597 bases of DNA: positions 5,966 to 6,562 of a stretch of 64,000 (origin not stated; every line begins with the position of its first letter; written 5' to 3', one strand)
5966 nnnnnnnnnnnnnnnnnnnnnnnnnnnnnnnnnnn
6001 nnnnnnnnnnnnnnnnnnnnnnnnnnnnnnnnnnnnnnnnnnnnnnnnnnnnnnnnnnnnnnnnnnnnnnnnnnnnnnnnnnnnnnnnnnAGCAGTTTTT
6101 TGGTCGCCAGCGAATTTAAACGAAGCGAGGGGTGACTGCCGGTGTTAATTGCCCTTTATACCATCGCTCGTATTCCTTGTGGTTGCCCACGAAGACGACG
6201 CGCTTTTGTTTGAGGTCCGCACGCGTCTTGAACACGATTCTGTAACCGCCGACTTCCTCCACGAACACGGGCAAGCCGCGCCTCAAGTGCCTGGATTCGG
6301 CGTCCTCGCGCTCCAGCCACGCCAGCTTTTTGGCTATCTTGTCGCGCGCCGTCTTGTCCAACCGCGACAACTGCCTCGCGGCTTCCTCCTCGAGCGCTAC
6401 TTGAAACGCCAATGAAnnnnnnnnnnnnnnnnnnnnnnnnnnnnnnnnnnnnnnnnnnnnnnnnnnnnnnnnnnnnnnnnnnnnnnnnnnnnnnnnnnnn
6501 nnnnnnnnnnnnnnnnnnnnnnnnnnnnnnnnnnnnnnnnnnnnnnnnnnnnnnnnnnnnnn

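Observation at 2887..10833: Archaeal herA-mre11-rad50-nurA end-resection module is split and rearranged around a TA system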

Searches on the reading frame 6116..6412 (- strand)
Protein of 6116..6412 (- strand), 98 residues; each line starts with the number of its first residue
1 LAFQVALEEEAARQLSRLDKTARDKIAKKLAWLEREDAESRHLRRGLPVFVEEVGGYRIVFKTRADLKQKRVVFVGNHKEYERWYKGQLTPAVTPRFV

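Call 4: search_protein_families(library=pfam, proteins=[window:6116-6412:-], max_evalue=0.01)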
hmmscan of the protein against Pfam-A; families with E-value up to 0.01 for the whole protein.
window:6116-6412:- (98 aa): 0 families

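Call 5: search_protein_families(library=ncbifam, proteins=[window:6116-6412:-], max_evalue=0.01)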
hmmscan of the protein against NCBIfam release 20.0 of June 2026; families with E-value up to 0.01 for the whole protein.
window:6116-6412:- (98 aa): 0 families

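Call 21: search_protein_families(library=pfam, proteins=[window:6116-6412:-], max_evalue=10)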
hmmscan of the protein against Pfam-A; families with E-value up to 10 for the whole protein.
window:6116-6412:- (98 aa): 1 family
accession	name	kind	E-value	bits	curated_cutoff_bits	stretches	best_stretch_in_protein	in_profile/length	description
PF09907.15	HigB_toxin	-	0.048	14.4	27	1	55-83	45-73/74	HigB_toxin, RelE-like toxic component of a toxin-antitoxin system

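Call 22: search_solved_structures(query=window:6116-6412:-, max_evalue=10)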
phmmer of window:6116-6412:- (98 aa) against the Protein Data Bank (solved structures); distinct sequences matched with E-value up to 10: 8.
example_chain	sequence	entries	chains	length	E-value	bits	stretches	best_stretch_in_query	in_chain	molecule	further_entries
4v7k_Ay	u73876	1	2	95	0.0078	19.6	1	1-78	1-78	Toxin relE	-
4fxe_D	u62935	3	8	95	0.0097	19.3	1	1-78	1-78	mRNA interferase RelE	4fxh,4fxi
2kc8_A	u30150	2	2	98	0.015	18.7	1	1-75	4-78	Toxin relE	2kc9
4v7j_Ay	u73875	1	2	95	0.065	16.7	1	1-78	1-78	Toxin relE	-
7dvc_A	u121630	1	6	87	0.3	14.6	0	6-32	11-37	reDPBB_sym1 protein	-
5i2u_A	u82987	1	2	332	1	12.8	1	9-59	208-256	Cellulase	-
3bga_A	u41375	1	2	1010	1.4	12.4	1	48-89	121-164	Beta-galactosidase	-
9r1o_A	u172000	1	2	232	2.2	11.8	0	24-55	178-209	sc-apCC-6-DPH-NR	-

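Call 25: find_homologous_proteins(query=window:6116-6412:-, max_evalue=0.001)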
Query window:6116-6412:- (98 aa): 5 proteins with E <= 0.001 among 12 candidates.
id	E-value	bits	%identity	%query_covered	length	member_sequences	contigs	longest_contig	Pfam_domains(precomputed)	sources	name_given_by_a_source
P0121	3.1e-57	208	99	100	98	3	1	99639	-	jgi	-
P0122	3.3e-29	119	71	84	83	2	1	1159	-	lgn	-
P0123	8.5e-28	114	63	89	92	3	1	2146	-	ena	-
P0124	8.0e-25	104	65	82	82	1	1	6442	-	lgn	-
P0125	2.4e-15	74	44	89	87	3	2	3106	-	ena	-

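Call 27: find_encoding_contigs(protein=P0124, flank=6000, max_places=3)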
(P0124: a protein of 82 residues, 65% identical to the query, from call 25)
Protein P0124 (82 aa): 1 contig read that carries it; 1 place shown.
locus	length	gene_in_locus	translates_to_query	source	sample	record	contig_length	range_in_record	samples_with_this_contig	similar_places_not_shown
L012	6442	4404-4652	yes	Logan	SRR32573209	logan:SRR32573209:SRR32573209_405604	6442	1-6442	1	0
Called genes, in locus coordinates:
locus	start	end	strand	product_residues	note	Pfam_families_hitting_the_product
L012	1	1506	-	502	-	?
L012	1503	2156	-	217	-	PF04967:HTH_10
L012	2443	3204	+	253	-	PF01145:Band_7, PF13421:Band_7_1 (weak)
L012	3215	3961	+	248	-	PF00795:CN_hydrolase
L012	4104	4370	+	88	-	-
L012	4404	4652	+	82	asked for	-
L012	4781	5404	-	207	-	-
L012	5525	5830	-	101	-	PF00338:Ribosomal_S10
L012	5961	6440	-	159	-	?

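Call 28: find_encoding_contigs(protein=P0121, flank=10000, max_places=3)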
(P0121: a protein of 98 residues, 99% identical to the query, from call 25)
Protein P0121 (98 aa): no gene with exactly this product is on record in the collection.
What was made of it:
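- Tried and rejected: It could not be located by exact look-up (call 28).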

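Call 29: search_solved_structures(query=A2, max_evalue=1, show_alignments=1)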
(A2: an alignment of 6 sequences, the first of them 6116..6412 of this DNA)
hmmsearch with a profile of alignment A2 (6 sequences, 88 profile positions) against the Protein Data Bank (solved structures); distinct sequences matched with E-value up to 1: 10.
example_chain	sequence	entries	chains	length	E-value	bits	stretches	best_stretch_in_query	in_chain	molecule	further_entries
4v7k_Ay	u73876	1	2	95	0.00026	24.4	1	1-81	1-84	Toxin relE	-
4fxe_D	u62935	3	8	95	0.00032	24.1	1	1-80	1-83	mRNA interferase RelE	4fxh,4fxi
2kc8_A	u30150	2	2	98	0.00036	24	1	1-80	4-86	Toxin relE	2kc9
4v7j_Ay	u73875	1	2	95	0.0016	21.9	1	1-80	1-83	Toxin relE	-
2khe_A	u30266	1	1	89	0.09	16.3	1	1-78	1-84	Toxin-like protein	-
1tty_A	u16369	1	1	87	0.21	15.1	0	22-62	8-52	RNA polymerase sigma factor rpoD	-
8fmw_C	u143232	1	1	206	0.34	14.4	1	17-63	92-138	30S ribosomal protein S3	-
3sua_D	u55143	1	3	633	0.62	13.6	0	10-61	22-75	Plexin-B1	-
3hm6_X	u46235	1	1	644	0.65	13.5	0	10-61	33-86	Plexin-B1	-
3bga_A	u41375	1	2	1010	0.99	13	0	47-75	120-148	Beta-galactosidase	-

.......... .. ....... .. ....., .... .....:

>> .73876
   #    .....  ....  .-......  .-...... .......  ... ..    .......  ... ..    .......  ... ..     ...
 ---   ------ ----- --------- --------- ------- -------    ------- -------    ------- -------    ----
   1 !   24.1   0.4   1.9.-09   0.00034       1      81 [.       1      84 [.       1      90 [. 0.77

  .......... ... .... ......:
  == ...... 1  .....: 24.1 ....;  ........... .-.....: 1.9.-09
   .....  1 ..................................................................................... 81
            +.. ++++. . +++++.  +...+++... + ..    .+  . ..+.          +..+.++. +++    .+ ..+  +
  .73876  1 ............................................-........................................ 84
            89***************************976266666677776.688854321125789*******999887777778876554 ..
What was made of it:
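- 6116..6412 (-): RelE-fold toxin of a type II toxin-antitoxin pair, 98 aa. About 10 C-terminal residues are extra relative to homologues and read into the native mre11 upstream region. Profile vs PDB gives E. coli RelE at E 2.6e-4 over the full length (call 29).
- On RelE/ParE toxin superfamily: Profile vs E. coli RelE E 2.6e-4 (call 29). The K52/K54 equivalents are absent (call 29).
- Closest known: RelBE / ParDE-type type II toxin-antitoxin modules. Different: The positions equivalent to E. coli RelE K52 and K54 are not basic (alignment in call 29).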

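Call 56: predict_structure(alignment_id=A2)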
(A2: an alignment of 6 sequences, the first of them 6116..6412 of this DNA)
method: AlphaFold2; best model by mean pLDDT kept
length: 98 residues; sequences in the alignment: 6
mean_pLDDT: 78.7   pTM: 0.68
mean pLDDT of the five models: 78.7, 78.4, 77.8, 77.7, 77.1
residues with pLDDT >= 90: 26; 70-90: 49; 50-70: 14; < 50: 9
segments of 3 or more residues with pLDDT < 50: 92-98
pLDDT, mean of each block of 10 residues (from residue 1): 81 91 90 71 61 88 81 91 81 44
secondary structure, 60 per line:
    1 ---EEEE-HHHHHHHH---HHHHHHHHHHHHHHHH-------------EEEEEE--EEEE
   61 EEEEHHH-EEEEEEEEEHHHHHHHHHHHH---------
elements in order: E4-7 H9-16 H20-35 E49-54 E57-64 E69-77 H78-89
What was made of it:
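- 6116..6412 (-): AF2 model pLDDT 78.7 (call 56).
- On RelE/ParE toxin superfamily: AF2 pLDDT 78.7 (call 56).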

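Call 60: fold_search(model_id=the predicted structure, library=pdb)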
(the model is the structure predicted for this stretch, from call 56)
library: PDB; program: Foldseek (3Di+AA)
matches with E <= 10: 888; with E <= 0.001: 16
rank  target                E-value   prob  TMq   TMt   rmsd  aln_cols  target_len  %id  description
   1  2khe_MODEL_1_A        3.9e-06  1.00  0.70  0.77   2.6        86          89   21  Solution Structure of the Bacterial Toxin Rele from Thermus Thermophilus HB8 (released 2010-03-31)
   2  4fxe_E                1.4e-05  1.00  0.67  0.78   2.3        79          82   25  Crystal structure of the intact E. coli RelBE toxin-antitoxin complex (released 2012-08-29)
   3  4fxe_F                2.6e-05  1.00  0.66  0.80   2.3        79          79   25  Crystal structure of the intact E. coli RelBE toxin-antitoxin complex (released 2012-08-29)
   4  4fxh_B                3.2e-05  1.00  0.67  0.70   5.5        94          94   24  Crystal structure of the isolated E. coli RelE toxin, P212121 form (released 2012-08-29)
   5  2kc8_MODEL_1_A        3.4e-05  1.00  0.68  0.70   4.0        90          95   24  Structure of E. coli toxin RelE (R81A/R83A) mutant in complex with antitoxin RelBc (K47-L79) peptide (released 2009-03-17)
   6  3g5o_C                6.2e-05  1.00  0.69  0.77   1.9        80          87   20  The crystal structure of the toxin-antitoxin complex RelBE2 (Rv2865-2866) from Mycobacterium tuberculosis (released 2009-04-14)
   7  3g5o_B                1.3e-04  1.00  0.71  0.84   1.8        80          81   20  The crystal structure of the toxin-antitoxin complex RelBE2 (Rv2865-2866) from Mycobacterium tuberculosis (released 2009-04-14)
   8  1wmi_A                2.2e-04  1.00  0.67  0.73   2.8        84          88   15  Crystal structure of archaeal RelE-RelB complex from Pyrococcus horikoshii OT3 (released 2005-03-15)
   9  9g12_B                2.3e-04  1.00  0.66  0.76   2.4        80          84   20  Mycobacterium tuberculosis RelBE1 toxin-antitoxin system; rv1247c (relB1 antitoxin), rv1246c (relE1 toxin) (released 2025-12-17)
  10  4fxh_A                3.2e-04  1.00  0.60  0.66   8.0        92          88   25  Crystal structure of the isolated E. coli RelE toxin, P212121 form (released 2012-08-29)
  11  9g12_A                4.4e-04  1.00  0.66  0.75   2.3        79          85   20  Mycobacterium tuberculosis RelBE1 toxin-antitoxin system; rv1247c (relB1 antitoxin), rv1246c (relE1 toxin) (released 2025-12-17)
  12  4v7j_Ay               4.4e-04  1.00  0.70  0.73   2.7        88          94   23  Structure of RelE nuclease bound to the 70S ribosome (precleavage state) (released 2014-07-09)
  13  4v7k_Ay               4.4e-04  1.00  0.70  0.72   2.9        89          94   24  Structure of RelE nuclease bound to the 70S ribosome (postcleavage state) (released 2014-07-09)
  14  4fxe_D                4.7e-04  1.00  0.52  0.68   3.6        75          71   19  Crystal structure of the intact E. coli RelBE toxin-antitoxin complex (released 2012-08-29)
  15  9w3a_A                4.7e-04  1.00  0.56  0.49   6.1       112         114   12  Crystal structure of PfiAT toxin-antitoxin complex (released 2026-02-11)
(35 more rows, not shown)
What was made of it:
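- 6116..6412 (-): The top 14 Foldseek hits are all RelE, TM 0.52-0.71 normalised to the query, 0.60 or more for 13 of them (call 60).
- On RelE/ParE toxin superfamily: Foldseek top 14 hits are all RelE, TM 0.52-0.71 normalised to the query (0.60 or more for 13 of them), and ParE first appears at rank 27 (call 60).
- Closest known: RelBE / ParDE-type type II toxin-antitoxin modules. Same: The toxin has a RelE fold (call 60).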

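Call 70: search_protein_families(library=phrogs, proteins=[window:6116-6412:-, L012:4104-4370:+], max_evalue=0.1)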
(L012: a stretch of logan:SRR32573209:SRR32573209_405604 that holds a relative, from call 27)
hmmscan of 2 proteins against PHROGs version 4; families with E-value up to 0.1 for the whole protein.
window:6116-6412:- (98 aa): 1 family
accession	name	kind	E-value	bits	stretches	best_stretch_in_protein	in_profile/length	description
phrog_1213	-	moron, auxiliary metabolic gene and host takeover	2.5e-06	29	1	1-80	1-85/88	RelE-like toxin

L012:4104-4370:+ (88 aa): 0 families
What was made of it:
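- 6116..6412 (-): PHROG RelE-like toxin E 2.5e-6 (call 70).
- Checked: The top 14 PDB fold matches are all RelE, and the PHROG 'RelE-like toxin' family matches at E 2.5e-6 (calls 29, 60, 70).
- Toxin fold and profile match RelE (calls 29, 56, 60, 70).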

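Call 71: search_protein_families(library=ncbifam, proteins=[window:6116-6412:-, L012:4104-4370:+, L012:4404-4652:+, P0125, P0123], max_evalue=1)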
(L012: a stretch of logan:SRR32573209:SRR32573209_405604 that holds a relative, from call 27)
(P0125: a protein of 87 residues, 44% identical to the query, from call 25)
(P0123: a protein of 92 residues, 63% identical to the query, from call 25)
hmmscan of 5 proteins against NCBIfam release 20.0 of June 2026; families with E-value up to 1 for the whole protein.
window:6116-6412:- (98 aa): 1 family
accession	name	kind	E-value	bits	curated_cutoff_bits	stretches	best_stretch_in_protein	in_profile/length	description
NF041163.2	encap_f2b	equivalog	0.11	11.6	400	1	7-80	2-65/450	family 2B encapsulin nanocompartment shell protein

L012:4104-4370:+ (88 aa): 1 family
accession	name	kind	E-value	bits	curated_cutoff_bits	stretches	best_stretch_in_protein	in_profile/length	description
NF058555.1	TransRegCdrSHalo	equivalog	0.0063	16.5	100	1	16-38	17-39/61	transcriptional regulator CdrS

L012:4404-4652:+ (82 aa): 0 families

P0125 (87 aa): 0 families

P0123 (92 aa): 0 families
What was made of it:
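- Closest known: RelBE / ParDE-type type II toxin-antitoxin modules. Different: The toxin is below every curated cutoff in Pfam (HigB_toxin E 0.048) and has no NCBIfam toxin hit (calls 21, 71).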

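Call 72: find_related_loci(query=A2, collection=metagenome_contigs, flank=6000)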
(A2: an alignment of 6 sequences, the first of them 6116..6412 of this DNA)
Query A2 (98 aa) in metagenome_contigs; peptide patterns used: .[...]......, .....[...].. (x = any residue, [..] = any of these).
600 stretches matched a pattern (row limit reached: there are more); 291 encode a relative of the query (tblastn E <= 1e-3); the best 80 are kept; 80 distinct loci.
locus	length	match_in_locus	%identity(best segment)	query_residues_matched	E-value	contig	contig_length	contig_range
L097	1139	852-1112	63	1-87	7e-35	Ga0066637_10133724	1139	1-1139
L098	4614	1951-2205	60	1-85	5e-31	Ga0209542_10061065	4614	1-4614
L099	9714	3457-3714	60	3-90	3e-30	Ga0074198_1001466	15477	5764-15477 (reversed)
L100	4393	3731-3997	57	1-90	3e-29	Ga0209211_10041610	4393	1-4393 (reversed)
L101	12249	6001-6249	56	3-87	4e-28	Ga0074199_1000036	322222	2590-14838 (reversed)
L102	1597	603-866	51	1-88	1e-26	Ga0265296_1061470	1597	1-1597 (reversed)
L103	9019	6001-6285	51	1-93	7e-26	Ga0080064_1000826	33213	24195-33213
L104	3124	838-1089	46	1-84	9e-23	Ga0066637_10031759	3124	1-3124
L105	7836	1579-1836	51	1-86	3e-22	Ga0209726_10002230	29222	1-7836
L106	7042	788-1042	45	1-86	6e-22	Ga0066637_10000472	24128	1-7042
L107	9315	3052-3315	44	1-88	6e-22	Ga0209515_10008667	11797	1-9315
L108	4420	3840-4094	45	1-86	6e-22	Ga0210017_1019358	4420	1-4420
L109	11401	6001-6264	47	1-88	4e-21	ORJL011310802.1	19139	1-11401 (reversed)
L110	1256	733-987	49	3-88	3e-21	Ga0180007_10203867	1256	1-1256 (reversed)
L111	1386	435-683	48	1-86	4e-21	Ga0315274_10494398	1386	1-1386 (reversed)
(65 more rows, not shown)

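Call 73: find_related_loci(query=A2, collection=viral_contigs, flank=6000)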
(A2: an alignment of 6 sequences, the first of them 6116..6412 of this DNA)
Query A2 (98 aa) in viral_contigs; peptide patterns used: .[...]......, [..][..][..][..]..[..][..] (x = any residue, [..] = any of these).
235 stretches matched a pattern, but none encodes a relative of the query by tblastn (E <= 1e-3).
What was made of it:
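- Tried and rejected: No relative was found in IMG/VR contigs (call 73).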

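Call 80: search_protein_families(library=padloc, proteins=[window:6116-6412:-], max_evalue=0.001)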
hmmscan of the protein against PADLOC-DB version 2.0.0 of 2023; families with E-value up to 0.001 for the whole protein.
window:6116-6412:- (98 aa): 0 families
